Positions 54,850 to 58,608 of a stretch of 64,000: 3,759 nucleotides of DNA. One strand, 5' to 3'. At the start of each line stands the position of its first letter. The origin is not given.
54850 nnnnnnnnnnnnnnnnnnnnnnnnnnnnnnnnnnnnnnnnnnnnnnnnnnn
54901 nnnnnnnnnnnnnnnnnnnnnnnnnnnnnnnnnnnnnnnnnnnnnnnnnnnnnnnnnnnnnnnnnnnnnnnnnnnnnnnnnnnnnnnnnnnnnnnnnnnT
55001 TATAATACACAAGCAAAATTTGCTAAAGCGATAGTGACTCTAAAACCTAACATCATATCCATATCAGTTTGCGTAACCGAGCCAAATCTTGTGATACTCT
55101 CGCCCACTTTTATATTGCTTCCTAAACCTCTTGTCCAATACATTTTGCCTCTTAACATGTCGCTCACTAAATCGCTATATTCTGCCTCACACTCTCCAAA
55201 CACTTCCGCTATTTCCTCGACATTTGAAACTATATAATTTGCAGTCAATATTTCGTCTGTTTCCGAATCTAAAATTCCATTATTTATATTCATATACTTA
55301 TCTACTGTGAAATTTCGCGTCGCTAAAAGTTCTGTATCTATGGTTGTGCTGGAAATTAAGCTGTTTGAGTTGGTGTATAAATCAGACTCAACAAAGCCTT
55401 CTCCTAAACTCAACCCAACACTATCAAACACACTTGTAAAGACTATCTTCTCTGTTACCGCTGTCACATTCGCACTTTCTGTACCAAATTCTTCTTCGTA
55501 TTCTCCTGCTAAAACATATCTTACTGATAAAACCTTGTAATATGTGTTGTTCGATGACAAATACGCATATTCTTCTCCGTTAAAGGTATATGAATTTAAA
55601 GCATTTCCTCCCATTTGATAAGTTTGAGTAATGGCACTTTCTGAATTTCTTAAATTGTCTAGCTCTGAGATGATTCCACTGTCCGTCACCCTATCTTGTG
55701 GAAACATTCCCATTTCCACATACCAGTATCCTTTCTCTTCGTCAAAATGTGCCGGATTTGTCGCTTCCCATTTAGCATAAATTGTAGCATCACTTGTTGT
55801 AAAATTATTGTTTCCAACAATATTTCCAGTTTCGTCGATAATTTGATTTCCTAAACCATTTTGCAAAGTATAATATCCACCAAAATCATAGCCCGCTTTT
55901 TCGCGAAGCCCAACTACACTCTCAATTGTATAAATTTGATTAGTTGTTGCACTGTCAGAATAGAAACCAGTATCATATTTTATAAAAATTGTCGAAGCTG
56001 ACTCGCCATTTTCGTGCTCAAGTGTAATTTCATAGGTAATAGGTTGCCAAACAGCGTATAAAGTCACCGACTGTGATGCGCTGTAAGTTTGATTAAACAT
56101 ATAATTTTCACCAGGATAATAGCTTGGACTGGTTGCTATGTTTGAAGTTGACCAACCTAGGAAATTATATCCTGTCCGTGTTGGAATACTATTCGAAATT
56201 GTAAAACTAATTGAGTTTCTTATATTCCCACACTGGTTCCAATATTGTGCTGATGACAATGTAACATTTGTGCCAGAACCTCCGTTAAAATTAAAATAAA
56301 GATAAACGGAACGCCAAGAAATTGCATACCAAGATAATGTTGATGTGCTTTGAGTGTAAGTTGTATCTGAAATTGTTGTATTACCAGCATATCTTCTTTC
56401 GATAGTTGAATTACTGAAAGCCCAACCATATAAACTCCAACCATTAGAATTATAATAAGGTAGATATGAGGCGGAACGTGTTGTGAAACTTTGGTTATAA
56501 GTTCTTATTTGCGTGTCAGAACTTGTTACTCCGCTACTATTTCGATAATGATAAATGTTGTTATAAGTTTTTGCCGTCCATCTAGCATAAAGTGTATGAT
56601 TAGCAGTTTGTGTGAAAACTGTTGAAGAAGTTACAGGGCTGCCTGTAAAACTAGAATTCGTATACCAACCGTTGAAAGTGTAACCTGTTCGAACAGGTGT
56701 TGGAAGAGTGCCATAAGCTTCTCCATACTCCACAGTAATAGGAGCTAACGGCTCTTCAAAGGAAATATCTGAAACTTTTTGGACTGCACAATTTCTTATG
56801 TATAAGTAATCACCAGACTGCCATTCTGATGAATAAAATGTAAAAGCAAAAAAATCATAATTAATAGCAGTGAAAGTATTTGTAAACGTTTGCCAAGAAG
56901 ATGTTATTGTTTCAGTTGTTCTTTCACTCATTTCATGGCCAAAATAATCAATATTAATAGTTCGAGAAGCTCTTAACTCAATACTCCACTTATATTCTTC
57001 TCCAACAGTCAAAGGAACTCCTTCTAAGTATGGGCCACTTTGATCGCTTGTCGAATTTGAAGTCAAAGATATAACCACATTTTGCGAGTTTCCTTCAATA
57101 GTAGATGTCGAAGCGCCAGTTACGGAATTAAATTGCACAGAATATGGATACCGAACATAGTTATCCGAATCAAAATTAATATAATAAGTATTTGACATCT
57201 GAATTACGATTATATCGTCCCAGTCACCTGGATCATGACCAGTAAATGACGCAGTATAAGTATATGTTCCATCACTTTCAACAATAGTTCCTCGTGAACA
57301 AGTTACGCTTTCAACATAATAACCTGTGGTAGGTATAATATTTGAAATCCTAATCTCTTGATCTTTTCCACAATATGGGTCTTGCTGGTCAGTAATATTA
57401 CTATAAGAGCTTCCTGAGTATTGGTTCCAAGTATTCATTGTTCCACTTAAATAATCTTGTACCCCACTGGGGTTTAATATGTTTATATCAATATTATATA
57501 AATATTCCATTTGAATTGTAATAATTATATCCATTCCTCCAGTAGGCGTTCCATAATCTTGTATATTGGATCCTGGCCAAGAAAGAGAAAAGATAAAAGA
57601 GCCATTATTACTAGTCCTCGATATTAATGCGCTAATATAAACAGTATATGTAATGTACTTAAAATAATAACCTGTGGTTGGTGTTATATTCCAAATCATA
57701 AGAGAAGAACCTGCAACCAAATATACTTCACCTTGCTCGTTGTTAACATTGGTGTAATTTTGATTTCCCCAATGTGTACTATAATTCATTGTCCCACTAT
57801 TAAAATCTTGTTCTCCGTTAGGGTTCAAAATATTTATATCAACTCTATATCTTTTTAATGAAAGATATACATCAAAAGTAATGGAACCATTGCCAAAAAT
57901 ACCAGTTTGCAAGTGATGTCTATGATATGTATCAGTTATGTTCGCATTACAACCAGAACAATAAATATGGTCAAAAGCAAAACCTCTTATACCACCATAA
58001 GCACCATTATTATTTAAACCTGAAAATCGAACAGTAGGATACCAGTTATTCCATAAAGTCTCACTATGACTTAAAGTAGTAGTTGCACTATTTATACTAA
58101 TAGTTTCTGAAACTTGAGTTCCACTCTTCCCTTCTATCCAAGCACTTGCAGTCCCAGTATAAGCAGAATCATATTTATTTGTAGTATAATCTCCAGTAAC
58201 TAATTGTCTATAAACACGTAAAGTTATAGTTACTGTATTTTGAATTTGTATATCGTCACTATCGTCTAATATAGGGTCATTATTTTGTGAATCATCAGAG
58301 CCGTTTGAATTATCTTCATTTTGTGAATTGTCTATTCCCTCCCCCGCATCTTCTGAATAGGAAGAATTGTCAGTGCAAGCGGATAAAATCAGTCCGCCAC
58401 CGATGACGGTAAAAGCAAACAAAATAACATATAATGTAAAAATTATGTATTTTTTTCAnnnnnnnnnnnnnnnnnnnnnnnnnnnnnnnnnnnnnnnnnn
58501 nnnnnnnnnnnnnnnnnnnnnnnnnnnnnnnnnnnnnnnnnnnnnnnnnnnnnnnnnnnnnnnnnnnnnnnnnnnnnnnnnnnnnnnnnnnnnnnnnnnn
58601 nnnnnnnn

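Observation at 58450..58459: A7 tract right after the ATG puts a 1140-aa surface lipoprotein out of frame: candidate phase-variation switch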

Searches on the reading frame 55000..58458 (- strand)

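Call 8: search_protein_families(library=pfam, proteins=[window:55003-58458:-], max_evalue=0.01)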
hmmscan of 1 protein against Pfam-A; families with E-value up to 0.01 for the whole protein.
seq(1152 aa): 1 family
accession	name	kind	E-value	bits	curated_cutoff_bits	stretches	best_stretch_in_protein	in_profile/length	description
PF09479.16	Flg_new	-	1.5e-17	63.9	27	2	574-625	14-64/65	Listeria-Bacteroides repeat domain (List_Bact_rpt)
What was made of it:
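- On InlB B-repeat / Listeria-Bacteroides repeat proteins: PF09479 matches at E=1.5e-17 and 63.9 bits against a cut-off of 27 (call 8).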

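Call 10: find_homologous_proteins(query=window:55003-58458:-, max_evalue=0.00001)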
Query seq(1152 aa) (1152 aa): 20 proteins with E <= 0.00001 among 8000 candidates.
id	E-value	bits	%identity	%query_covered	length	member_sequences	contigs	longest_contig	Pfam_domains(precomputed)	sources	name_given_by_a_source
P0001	0.0e+0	2581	99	100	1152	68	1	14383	PF09479.17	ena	-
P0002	1.2e-175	605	42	30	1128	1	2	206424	PF09479.17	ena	-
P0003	9.9e-118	413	35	38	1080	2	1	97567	PF09479.17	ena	-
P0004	7.9e-116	407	34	39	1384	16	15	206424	-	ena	-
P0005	7.9e-98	347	32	28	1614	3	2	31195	PF09479.17,PF18998.7,PF02368.25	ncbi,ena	-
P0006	9.4e-54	201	35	20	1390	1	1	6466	PF09479.17,PF17892.8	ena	-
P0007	3.5e-50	189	39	20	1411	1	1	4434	PF09479.17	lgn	-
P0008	1.4e-43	168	51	9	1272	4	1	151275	PF09479.17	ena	-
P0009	4.8e-43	166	28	49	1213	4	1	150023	PF09479.17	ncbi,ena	-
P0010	2.4e-38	150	56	9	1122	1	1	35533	PF09479.17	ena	-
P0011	5.0e-32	129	47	6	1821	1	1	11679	PF03382.21,PF09479.17,PF03143.24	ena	-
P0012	1.2e-30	125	27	20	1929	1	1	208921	PF09479.17,PF18998.7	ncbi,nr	ncbi:MAG: InlB B-repeat-containing protein [Clostridiales bacterium]|nr:InlB B-repeat-containing pro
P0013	1.9e-21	94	31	17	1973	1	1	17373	PF13350.12,PF09479.17,PF18998.7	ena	-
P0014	2.7e-21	94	27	28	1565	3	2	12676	PF09479.17,PF07963.18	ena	-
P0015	1.1e-17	82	29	20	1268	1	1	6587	PF09479.17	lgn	-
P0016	7.7e-15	72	28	28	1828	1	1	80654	PF09479.17,PF18889.7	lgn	-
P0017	1.6e-14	71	38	15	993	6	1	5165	PF09479.17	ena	-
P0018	7.6e-14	69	40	11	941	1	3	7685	PF09479.17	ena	-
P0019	9.6e-11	59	41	9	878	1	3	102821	PF09479.17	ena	-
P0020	2.3e-7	48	35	10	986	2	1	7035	PF09479.17,PF00395.26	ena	-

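Call 12: list_cluster_members(proteins=[P0001, window:55000-58422:-])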
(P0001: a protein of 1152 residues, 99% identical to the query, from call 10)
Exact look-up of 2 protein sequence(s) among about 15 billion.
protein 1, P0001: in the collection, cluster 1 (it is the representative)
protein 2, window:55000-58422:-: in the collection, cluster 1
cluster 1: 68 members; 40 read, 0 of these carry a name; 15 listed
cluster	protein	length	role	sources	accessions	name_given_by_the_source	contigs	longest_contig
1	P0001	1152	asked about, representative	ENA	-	-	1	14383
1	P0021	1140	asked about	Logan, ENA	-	-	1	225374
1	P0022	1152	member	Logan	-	-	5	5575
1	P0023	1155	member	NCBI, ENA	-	-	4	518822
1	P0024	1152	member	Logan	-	-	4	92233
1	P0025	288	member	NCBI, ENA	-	-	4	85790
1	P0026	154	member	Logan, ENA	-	-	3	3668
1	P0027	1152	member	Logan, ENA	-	-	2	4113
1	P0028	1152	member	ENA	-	-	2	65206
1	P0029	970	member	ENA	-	-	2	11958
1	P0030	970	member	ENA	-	-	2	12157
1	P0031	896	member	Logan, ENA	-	-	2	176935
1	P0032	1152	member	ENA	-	-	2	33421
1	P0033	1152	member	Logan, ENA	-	-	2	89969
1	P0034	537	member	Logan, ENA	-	-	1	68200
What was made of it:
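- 55000..58422 (-): The long ORF (1140 codons from TTG 58422, which has no SD). It encodes an InlB B-repeat (List_Bact_rpt) putative surface lipoprotein and is otherwise intact in the window. The exact product is in the public collection as P0021 (call 12).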

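Call 15: find_encoding_contigs(protein=P0023, flank=3000, max_places=10)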
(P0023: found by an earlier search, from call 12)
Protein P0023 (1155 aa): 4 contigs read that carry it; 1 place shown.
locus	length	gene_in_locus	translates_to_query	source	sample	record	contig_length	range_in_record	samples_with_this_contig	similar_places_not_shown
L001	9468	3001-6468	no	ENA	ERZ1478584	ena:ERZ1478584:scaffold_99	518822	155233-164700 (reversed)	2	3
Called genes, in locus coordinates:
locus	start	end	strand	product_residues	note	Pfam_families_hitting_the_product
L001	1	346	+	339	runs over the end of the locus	PF01368:DHH, PF02272:DHHA1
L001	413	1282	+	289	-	PF01509:TruB_N, PF09157:TruB-C_2 (weak)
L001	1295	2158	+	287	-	PF01261:AP_endonuc_2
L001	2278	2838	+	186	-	PF08207:EFP_N, PF01132:EFP, PF09285:Elong-fact-P_C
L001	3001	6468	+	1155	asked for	PF09479:Flg_new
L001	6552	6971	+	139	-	PF03652:RuvX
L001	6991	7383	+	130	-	-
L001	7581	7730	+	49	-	-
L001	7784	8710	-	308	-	PF00849:PseudoU_synth_2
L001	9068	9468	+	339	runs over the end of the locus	PF02912:Phe_tRNA-synt_N, PF01409:tRNA-synt_2d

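Call 18: find_encoding_contigs(protein=P0021, flank=3000, max_places=10)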
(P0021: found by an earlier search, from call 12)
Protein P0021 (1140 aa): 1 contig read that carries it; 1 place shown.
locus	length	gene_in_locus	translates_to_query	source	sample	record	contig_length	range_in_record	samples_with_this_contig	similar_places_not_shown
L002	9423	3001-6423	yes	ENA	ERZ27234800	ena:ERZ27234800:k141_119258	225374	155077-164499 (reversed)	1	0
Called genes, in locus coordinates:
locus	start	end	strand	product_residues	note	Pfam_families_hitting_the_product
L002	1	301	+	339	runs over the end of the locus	PF01368:DHH, PF02272:DHHA1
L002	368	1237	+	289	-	PF01509:TruB_N, PF09157:TruB-C_2 (weak)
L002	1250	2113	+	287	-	PF01261:AP_endonuc_2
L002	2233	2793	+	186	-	PF08207:EFP_N, PF01132:EFP, PF09285:Elong-fact-P_C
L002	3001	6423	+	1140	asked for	PF09479:Flg_new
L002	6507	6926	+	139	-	PF03652:RuvX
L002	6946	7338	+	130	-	-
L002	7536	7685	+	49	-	-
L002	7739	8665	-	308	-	PF00849:PseudoU_synth_2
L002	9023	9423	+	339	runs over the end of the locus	PF02912:Phe_tRNA-synt_N, PF01409:tRNA-synt_2d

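Call 19: find_encoding_contigs(protein=P0034, flank=3000, max_places=10)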
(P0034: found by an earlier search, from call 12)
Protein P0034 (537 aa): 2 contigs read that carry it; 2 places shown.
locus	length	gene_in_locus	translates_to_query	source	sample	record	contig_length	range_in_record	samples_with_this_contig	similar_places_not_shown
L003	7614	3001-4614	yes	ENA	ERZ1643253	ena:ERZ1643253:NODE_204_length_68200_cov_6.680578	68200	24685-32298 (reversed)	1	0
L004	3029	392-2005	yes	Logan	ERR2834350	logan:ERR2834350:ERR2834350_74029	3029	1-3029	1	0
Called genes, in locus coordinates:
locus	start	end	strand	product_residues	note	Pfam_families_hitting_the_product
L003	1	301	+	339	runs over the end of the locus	PF01368:DHH, PF02272:DHHA1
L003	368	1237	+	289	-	PF01509:TruB_N, PF09157:TruB-C_2 (faint)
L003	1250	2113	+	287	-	PF01261:AP_endonuc_2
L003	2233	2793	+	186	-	PF08207:EFP_N, PF01132:EFP, PF09285:Elong-fact-P_C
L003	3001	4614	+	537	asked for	-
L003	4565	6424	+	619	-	PF09479:Flg_new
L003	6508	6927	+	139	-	PF03652:RuvX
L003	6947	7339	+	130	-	-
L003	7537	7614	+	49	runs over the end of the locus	-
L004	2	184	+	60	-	?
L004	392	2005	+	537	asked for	-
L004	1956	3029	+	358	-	?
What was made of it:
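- Contig names point to MEGAHIT (k141), a scaffolder, SPAdes and Logan (calls 15, 18, 19).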

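Call 21: find_encoding_contigs(protein=P0031, flank=3000, max_places=10)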
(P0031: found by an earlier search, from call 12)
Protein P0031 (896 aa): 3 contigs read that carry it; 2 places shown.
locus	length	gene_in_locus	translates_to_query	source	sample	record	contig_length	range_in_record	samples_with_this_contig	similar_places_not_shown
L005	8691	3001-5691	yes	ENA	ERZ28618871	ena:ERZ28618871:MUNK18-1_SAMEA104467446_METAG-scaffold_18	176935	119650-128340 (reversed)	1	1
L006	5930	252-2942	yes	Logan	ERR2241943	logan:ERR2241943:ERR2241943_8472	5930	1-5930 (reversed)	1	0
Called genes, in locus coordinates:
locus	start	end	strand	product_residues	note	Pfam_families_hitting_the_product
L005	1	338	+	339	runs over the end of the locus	PF01368:DHH, PF02272:DHHA1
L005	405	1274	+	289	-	PF01509:TruB_N, PF09157:TruB-C_2 (weak)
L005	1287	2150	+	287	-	PF01261:AP_endonuc_2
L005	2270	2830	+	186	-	PF08207:EFP_N, PF01132:EFP, PF09285:Elong-fact-P_C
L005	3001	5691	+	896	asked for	PF09479:Flg_new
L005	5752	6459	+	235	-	-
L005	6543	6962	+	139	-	PF03652:RuvX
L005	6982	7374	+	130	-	-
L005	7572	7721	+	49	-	-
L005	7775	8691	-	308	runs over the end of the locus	PF00849:PseudoU_synth_2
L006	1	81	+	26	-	?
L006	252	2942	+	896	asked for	PF09479:Flg_new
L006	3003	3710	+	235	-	-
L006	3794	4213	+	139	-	PF03652:RuvX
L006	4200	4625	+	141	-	-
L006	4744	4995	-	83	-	-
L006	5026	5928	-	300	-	?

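Call 22: find_encoding_contigs(protein=P0024, flank=3000, max_places=10)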
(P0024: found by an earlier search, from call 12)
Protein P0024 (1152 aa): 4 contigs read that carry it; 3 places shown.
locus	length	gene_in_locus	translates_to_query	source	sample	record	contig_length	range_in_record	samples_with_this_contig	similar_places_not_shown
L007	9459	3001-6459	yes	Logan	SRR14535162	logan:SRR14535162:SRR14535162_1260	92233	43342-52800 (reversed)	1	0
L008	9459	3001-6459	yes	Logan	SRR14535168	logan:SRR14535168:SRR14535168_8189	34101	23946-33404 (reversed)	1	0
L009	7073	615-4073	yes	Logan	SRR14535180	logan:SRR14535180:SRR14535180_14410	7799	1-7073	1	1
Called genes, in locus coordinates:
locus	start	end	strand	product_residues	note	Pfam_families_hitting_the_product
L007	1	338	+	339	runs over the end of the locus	PF01368:DHH, PF02272:DHHA1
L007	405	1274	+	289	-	PF01509:TruB_N, PF09157:TruB-C_2 (weak)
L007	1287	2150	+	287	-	PF01261:AP_endonuc_2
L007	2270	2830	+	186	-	PF08207:EFP_N, PF01132:EFP, PF09285:Elong-fact-P_C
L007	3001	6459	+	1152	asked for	PF09479:Flg_new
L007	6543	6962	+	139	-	PF03652:RuvX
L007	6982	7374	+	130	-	-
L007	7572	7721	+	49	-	-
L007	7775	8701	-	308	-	PF00849:PseudoU_synth_2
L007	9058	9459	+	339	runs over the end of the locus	PF02912:Phe_tRNA-synt_N, PF01409:tRNA-synt_2d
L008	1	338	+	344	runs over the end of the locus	?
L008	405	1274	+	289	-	PF01509:TruB_N, PF09157:TruB-C_2 (weak)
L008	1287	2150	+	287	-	PF01261:AP_endonuc_2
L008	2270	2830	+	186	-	PF08207:EFP_N, PF01132:EFP, PF09285:Elong-fact-P_C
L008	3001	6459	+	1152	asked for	PF09479:Flg_new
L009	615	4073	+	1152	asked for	PF09479:Flg_new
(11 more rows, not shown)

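Call 23: find_encoding_contigs(protein=P0033, flank=3000, max_places=10)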
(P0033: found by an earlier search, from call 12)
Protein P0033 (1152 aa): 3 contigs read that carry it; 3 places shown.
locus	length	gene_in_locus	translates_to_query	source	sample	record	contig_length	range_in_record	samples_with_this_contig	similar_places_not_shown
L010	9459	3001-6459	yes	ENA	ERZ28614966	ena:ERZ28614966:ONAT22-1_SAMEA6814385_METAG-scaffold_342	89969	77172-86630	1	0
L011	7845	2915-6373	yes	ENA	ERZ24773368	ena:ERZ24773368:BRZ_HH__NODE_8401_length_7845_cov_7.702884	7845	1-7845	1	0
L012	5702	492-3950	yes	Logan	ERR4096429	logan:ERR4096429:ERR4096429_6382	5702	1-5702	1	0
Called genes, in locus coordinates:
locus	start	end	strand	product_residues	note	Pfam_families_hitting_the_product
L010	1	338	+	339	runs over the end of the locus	PF01368:DHH, PF02272:DHHA1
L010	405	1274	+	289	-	PF01509:TruB_N, PF09157:TruB-C_2 (weak)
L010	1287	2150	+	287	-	PF01261:AP_endonuc_2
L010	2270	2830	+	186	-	PF08207:EFP_N, PF01132:EFP, PF09285:Elong-fact-P_C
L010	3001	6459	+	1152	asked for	PF09479:Flg_new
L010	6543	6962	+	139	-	PF03652:RuvX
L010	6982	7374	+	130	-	-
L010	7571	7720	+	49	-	-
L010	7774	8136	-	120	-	PF00849:PseudoU_synth_2 (weak)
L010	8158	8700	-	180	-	PF00849:PseudoU_synth_2 (weak)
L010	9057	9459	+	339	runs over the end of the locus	PF02912:Phe_tRNA-synt_N, PF01409:tRNA-synt_2d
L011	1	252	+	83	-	?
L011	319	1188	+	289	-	PF01509:TruB_N, PF09157:TruB-C_2 (weak)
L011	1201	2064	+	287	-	PF01261:AP_endonuc_2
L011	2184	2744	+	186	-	PF08207:EFP_N, PF01132:EFP, PF09285:Elong-fact-P_C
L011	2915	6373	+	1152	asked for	PF09479:Flg_new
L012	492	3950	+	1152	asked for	PF09479:Flg_new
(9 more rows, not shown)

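Call 31: find_encoding_contigs(protein=P0029, flank=3000, max_places=10)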
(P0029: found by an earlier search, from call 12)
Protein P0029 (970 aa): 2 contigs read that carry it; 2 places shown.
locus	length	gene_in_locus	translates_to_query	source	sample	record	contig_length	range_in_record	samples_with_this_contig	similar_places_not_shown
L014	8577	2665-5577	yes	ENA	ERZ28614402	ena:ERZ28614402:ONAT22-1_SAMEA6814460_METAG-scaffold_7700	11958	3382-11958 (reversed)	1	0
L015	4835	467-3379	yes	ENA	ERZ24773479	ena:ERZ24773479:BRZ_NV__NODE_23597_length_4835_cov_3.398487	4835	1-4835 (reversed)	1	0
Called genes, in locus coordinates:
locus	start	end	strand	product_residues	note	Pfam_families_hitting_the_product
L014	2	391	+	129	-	?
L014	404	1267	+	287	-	PF01261:AP_endonuc_2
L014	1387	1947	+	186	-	PF08207:EFP_N, PF01132:EFP, PF09285:Elong-fact-P_C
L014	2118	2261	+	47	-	-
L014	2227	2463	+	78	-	-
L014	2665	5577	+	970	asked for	PF09479:Flg_new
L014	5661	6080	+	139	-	PF03652:RuvX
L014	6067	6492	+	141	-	-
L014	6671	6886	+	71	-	-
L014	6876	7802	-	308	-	PF00849:PseudoU_synth_2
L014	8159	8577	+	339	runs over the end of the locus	PF02912:Phe_tRNA-synt_N, PF01409:tRNA-synt_2d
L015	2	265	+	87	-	?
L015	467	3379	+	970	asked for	PF09479:Flg_new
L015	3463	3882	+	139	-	PF03652:RuvX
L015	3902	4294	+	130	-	-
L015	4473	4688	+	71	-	-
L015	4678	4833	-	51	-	?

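Call 32: find_encoding_contigs(protein=P0030, flank=3000, max_places=10)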
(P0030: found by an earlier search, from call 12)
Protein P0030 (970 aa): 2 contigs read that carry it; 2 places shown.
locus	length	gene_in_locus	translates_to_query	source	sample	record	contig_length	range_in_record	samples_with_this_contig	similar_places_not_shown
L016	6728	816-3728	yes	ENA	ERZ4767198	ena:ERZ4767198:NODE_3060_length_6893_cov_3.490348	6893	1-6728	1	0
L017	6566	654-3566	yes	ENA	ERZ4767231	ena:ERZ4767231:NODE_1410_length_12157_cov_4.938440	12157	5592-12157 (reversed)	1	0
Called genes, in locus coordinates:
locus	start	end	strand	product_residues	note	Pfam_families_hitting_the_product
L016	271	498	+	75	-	-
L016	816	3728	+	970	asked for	PF09479:Flg_new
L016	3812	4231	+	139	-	PF03652:RuvX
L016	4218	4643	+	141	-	-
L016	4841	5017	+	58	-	-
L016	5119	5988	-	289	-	PF00849:PseudoU_synth_2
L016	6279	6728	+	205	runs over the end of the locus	?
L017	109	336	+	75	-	-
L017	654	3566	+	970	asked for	PF09479:Flg_new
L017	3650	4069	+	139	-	PF03652:RuvX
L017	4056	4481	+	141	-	-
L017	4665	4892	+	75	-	-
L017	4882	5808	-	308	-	PF00849:PseudoU_synth_2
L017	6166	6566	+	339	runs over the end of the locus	PF02912:Phe_tRNA-synt_N, PF01409:tRNA-synt_2d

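Call 33: find_encoding_contigs(protein=P0025, flank=5000, max_places=10)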
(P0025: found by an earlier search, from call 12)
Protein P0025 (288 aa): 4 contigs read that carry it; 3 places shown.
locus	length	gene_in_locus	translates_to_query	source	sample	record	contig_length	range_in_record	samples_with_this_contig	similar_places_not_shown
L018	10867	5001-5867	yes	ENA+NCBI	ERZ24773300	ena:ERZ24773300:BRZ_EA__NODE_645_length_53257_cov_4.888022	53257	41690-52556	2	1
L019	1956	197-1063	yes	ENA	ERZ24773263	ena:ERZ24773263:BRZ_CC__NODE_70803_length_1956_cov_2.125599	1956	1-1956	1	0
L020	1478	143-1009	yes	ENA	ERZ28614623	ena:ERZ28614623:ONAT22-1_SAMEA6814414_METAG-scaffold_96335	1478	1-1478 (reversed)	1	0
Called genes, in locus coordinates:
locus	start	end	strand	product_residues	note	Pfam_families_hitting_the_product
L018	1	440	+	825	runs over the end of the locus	PF04760:IF2_N, PF00009:GTP_EFTU, PF01926:MMR_HSR1, PF02421:FeoB_N (weak), PF22042:EF-G_D2, PF11987:IF-2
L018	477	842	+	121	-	PF02033:RBFA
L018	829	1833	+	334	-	PF01368:DHH, PF02272:DHHA1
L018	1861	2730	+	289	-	PF01509:TruB_N, PF09157:TruB-C_2 (faint)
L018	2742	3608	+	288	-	PF01261:AP_endonuc_2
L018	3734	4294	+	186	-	PF08207:EFP_N, PF01132:EFP, PF09285:Elong-fact-P_C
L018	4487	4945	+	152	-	-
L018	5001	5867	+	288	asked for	-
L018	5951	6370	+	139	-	PF03652:RuvX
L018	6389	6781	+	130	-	-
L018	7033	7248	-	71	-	-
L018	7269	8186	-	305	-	PF00849:PseudoU_synth_2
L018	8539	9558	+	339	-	PF02912:Phe_tRNA-synt_N, PF01409:tRNA-synt_2d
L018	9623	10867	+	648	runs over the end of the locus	?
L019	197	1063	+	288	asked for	-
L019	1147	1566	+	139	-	PF03652:RuvX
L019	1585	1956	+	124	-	?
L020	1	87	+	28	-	?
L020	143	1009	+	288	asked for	-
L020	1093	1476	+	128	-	?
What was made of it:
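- Irreversible knock-outs of the same gene coexist in the species (calls 21, 32, 33).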
